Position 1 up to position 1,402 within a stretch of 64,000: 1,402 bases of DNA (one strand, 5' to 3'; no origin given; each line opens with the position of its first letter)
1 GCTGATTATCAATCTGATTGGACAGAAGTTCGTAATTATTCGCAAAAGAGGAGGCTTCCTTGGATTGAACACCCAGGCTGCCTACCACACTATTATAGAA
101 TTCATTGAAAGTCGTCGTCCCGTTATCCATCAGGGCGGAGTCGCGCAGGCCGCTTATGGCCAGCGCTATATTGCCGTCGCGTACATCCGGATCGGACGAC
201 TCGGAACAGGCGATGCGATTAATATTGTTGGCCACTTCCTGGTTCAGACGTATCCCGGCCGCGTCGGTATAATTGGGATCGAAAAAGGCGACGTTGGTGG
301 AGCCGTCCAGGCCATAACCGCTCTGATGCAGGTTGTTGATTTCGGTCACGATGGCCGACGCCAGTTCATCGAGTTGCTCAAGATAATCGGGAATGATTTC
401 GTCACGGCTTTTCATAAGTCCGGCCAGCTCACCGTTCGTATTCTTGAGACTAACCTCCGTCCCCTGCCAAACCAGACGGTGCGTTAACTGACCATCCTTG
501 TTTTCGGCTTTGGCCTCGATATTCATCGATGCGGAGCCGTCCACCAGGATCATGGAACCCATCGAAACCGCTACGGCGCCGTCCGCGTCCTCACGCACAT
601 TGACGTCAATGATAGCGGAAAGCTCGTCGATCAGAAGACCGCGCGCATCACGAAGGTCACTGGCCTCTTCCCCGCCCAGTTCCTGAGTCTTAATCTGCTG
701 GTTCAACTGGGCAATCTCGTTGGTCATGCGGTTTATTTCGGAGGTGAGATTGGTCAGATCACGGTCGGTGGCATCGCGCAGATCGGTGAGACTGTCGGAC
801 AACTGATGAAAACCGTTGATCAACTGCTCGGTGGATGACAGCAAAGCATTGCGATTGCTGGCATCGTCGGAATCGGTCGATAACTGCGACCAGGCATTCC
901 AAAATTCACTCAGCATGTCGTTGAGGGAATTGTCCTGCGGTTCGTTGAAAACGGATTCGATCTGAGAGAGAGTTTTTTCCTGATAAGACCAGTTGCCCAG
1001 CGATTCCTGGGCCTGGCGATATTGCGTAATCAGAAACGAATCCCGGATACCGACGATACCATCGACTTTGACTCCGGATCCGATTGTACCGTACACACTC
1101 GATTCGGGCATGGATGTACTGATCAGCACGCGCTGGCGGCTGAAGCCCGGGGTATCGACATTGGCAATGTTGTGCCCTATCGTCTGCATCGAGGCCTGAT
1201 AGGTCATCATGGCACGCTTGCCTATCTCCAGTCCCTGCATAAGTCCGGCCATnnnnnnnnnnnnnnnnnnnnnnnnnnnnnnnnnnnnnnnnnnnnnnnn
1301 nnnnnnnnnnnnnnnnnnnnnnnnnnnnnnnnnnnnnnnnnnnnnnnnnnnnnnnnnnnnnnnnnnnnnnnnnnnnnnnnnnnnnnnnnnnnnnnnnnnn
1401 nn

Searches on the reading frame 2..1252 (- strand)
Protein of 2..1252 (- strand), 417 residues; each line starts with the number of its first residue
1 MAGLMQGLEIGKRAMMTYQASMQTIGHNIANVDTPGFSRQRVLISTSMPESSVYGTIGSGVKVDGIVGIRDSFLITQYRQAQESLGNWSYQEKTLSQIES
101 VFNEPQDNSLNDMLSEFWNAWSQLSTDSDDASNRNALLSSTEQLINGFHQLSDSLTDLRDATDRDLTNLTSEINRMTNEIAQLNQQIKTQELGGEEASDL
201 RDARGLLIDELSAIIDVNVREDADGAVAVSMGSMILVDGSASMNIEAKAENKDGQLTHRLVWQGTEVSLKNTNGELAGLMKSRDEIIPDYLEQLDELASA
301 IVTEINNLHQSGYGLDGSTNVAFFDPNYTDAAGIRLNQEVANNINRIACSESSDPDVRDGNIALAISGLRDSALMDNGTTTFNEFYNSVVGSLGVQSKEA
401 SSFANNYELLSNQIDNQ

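Call 19: search_protein_families(library=pfam, proteins=[window:2-1252:-], max_evalue=0.01)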
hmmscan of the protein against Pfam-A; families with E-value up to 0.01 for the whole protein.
window:2-1252:- (417 aa): 4 families
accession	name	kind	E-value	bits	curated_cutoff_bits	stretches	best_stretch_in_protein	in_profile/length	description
PF22638.1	FlgK_D1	-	7.6e-60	202.8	28.6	1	95-324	1-233/233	Flagellar hook-associated protein FlgK helical domain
PF00460.25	Flg_bb_rod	-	2.9e-05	24.4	20.7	1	8-37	1-30/31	Flagella basal body rod protein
PF04513.17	Baculo_PEP_C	-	4.2e-05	24.1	38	1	96-188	34-109/140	Baculovirus polyhedron envelope protein, PEP, C terminus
PF16888.10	YwqH-like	-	0.0031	18.2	33.7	0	148-189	79-120/123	YwqH-like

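Call 26: find_homologous_proteins(query=window:2-1252:-, max_evalue=1e-30)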
Query window:2-1252:- (417 aa): 815 proteins with E <= 1e-30 among 8000 candidates; the best 120 are listed.
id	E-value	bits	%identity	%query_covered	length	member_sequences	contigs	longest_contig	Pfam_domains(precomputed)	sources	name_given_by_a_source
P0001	6.0e-264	893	100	100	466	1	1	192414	PF06429.19,PF22638.2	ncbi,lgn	-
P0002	5.2e-167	574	63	100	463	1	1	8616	PF06429.19,PF00460.26,PF22638.2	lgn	-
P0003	1.8e-163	562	63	100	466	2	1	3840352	PF06429.19,PF22638.2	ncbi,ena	-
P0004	8.4e-163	560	61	100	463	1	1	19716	PF06429.19,PF00460.26,PF22638.2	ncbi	-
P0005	2.0e-161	556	60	100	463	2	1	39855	PF06429.19,PF00460.26,PF22638.2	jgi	-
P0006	2.2e-161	555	62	100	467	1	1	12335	PF06429.19,PF22638.2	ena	-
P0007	3.0e-161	555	62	100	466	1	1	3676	PF06429.19,PF00460.26,PF22638.2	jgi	jgi:flagellar hook-associated protein 1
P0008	1.8e-159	549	60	100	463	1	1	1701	PF06429.19,PF00460.26,PF22638.2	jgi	jgi:flagellar hook-associated protein 1 FlgK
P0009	9.6e-159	547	60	100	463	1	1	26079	PF06429.19,PF00460.26,PF22638.2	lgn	-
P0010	1.3e-158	546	60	100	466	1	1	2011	PF06429.19,PF00460.26,PF22638.2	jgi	jgi:flagellar hook-associated protein 1 FlgK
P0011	1.6e-158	546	60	100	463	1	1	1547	PF06429.19,PF00460.26,PF22638.2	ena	-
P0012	1.9e-158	546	59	100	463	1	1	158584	PF06429.19,PF22638.2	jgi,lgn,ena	-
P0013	2.0e-156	539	59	100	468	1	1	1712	PF06429.19,PF00460.26,PF22638.2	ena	-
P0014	5.8e-156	538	59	100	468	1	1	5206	PF06429.19,PF22638.2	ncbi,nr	ncbi:flagellar hook-associated protein FlgK [candidate division GN15 bacterium]|nr:flagellar hook-as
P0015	3.9e-155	535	60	100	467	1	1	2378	PF06429.19,PF22638.2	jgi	-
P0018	1.7e-152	526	57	100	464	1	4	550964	PF04513.18,PF06429.19,PF22638.2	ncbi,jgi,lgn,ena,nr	ncbi:MAG TPA: flagellar hook-associated protein FlgK [Acidobacteriota bacterium]|nr:flagellar hook-a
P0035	3.8e-145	502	57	100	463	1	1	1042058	PF06429.19,PF00460.26,PF22638.2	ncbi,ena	-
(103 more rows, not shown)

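Call 27: find_encoding_contigs(protein=P0001, flank=10000, max_places=3)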
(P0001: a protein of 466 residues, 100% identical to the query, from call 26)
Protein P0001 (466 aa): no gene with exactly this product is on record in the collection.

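Call 28: find_encoding_contigs(protein=P0003, flank=10000, max_places=3)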
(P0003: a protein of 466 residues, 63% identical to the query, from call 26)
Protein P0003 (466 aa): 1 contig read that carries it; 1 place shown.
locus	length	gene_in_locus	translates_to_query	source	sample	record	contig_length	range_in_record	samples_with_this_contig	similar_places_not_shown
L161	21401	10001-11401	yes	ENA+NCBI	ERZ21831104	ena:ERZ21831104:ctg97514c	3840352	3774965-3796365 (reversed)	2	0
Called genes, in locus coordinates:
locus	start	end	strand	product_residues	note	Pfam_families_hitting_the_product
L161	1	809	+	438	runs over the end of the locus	PF02874:ATP-synt_ab_N, PF00006:ATP-synt_ab, PF18269:T3SS_ATPase_C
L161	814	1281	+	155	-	PF02050:FliJ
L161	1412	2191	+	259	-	PF12697:Abhydrolase_6, PF00561:Abhydrolase_1, PF12146:Hydrolase_4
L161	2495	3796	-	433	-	PF13860:FlgD_ig, PF18962:Por_Secre_tail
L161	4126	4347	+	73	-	-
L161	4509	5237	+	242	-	PF00460:Flg_bb_rod (weak), PF22692:LlgE_F_G_D1, PF06429:Flg_bbr_C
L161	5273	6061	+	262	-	PF00460:Flg_bb_rod, PF22692:LlgE_F_G_D1, PF06429:Flg_bbr_C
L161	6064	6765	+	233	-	PF13144:ChapFlgA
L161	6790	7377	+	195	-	PF02107:FlgH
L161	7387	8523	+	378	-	PF02119:FlgI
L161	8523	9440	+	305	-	PF10135:Rod-binding, PF01464:SLT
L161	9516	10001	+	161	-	PF05130:FlgN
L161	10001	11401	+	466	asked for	PF22638:FlgK_D1, PF06429:Flg_bbr_C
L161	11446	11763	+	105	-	PF02599:CsrA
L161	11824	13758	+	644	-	PF00669:Flagellin_N, PF00700:Flagellin_C (weak)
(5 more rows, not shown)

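Call 30: find_encoding_contigs(protein=P0012, flank=10000, max_places=2)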
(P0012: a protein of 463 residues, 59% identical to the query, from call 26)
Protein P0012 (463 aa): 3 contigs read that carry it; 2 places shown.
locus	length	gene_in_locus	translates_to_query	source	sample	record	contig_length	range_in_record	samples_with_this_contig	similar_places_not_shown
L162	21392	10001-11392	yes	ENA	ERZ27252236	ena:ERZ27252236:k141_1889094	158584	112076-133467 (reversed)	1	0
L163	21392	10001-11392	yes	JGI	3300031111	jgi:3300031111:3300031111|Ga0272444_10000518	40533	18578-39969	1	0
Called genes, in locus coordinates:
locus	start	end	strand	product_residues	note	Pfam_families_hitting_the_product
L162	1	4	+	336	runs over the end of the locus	PF14842:FliG_N, PF14841:FliG_M, PF14842:FliG_N, PF01706:FliG_C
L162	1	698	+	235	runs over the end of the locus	PF02108:FliH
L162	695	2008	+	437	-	PF02874:ATP-synt_ab_N, PF00006:ATP-synt_ab, PF18269:T3SS_ATPase_C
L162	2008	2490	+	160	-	PF02050:FliJ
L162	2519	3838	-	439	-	PF13585:CHU_C (faint), PF13860:FlgD_ig, PF18962:Por_Secre_tail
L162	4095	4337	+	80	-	-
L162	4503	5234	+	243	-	PF00460:Flg_bb_rod (weak), PF22692:LlgE_F_G_D1, PF06429:Flg_bbr_C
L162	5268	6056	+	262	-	PF00460:Flg_bb_rod, PF22692:LlgE_F_G_D1, PF06429:Flg_bbr_C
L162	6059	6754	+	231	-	PF08666:SAF (faint), PF13144:ChapFlgA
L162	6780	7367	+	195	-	PF02107:FlgH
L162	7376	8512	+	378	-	PF02119:FlgI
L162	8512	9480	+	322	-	PF10135:Rod-binding (weak), PF01464:SLT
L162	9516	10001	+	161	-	PF05130:FlgN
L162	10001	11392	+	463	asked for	PF22638:FlgK_D1, PF06429:Flg_bbr_C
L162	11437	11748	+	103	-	PF02599:CsrA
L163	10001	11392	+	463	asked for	PF22638:FlgK_D1, PF06429:Flg_bbr_C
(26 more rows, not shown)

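Call 31: find_encoding_contigs(protein=P0018, flank=10000, max_places=2)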
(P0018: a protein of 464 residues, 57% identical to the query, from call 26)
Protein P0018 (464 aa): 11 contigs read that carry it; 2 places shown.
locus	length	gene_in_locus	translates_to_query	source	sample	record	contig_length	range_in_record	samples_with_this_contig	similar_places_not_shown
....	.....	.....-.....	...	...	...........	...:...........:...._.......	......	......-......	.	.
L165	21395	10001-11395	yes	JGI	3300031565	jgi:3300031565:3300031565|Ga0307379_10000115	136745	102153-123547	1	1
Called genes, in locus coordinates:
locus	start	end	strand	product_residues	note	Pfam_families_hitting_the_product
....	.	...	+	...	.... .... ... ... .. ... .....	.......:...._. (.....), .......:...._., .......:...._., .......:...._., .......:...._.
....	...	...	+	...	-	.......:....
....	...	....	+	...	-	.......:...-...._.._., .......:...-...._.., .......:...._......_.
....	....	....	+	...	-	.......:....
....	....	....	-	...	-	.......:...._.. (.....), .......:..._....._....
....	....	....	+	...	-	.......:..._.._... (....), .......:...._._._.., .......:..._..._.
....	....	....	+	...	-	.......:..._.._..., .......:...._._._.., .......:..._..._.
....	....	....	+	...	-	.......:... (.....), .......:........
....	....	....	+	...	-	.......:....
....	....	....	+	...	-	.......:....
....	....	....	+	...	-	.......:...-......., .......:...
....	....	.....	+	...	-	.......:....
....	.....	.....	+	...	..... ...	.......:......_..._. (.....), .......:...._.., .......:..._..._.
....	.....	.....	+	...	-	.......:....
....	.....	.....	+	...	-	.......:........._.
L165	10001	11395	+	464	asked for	PF04513:Baculo_PEP_C (faint), PF22638:FlgK_D1, PF06429:Flg_bbr_C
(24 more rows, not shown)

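Call 32: find_encoding_contigs(protein=P0035, flank=10000, max_places=2)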
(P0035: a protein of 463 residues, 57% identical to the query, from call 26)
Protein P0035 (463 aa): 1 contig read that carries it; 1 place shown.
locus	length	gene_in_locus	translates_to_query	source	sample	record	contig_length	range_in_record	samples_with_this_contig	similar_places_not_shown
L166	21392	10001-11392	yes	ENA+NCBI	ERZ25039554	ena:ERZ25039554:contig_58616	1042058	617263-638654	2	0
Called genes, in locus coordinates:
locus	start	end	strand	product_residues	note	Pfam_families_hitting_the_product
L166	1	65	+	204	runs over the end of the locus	PF14841:FliG_M, PF14842:FliG_N (weak), PF01706:FliG_C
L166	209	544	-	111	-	-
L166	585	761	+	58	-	PF02108:FliH (weak)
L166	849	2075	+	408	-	PF02874:ATP-synt_ab_N (weak), PF00006:ATP-synt_ab, PF18269:T3SS_ATPase_C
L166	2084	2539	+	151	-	PF02050:FliJ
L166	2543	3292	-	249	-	PF13585:CHU_C (weak), PF18962:Por_Secre_tail, PF13860:FlgD_ig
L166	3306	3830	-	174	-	-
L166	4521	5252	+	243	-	PF00460:Flg_bb_rod (faint), PF22692:LlgE_F_G_D1, PF06429:Flg_bbr_C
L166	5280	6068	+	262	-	PF00460:Flg_bb_rod, PF22692:LlgE_F_G_D1, PF06429:Flg_bbr_C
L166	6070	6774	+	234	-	PF13144:ChapFlgA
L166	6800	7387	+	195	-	PF02107:FlgH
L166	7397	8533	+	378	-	PF02119:FlgI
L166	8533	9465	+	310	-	PF10135:Rod-binding, PF01464:SLT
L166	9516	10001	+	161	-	PF05130:FlgN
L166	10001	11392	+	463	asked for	PF00460:Flg_bb_rod (faint), PF22638:FlgK_D1, PF06429:Flg_bbr_C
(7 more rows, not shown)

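Call 84: list_cluster_members(proteins=[P0001, P0241, P0121])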
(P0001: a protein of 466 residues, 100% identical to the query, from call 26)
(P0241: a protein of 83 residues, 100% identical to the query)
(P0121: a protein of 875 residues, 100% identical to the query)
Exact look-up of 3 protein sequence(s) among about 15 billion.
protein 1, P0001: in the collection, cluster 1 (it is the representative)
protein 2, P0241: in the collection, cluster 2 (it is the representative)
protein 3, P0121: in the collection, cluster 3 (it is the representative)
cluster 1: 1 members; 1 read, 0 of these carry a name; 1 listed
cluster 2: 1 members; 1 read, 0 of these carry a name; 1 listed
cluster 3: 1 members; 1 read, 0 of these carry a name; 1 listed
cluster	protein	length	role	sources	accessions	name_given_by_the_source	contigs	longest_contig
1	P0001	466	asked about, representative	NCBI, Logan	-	-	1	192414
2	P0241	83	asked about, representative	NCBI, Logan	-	-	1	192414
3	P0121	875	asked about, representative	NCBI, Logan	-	-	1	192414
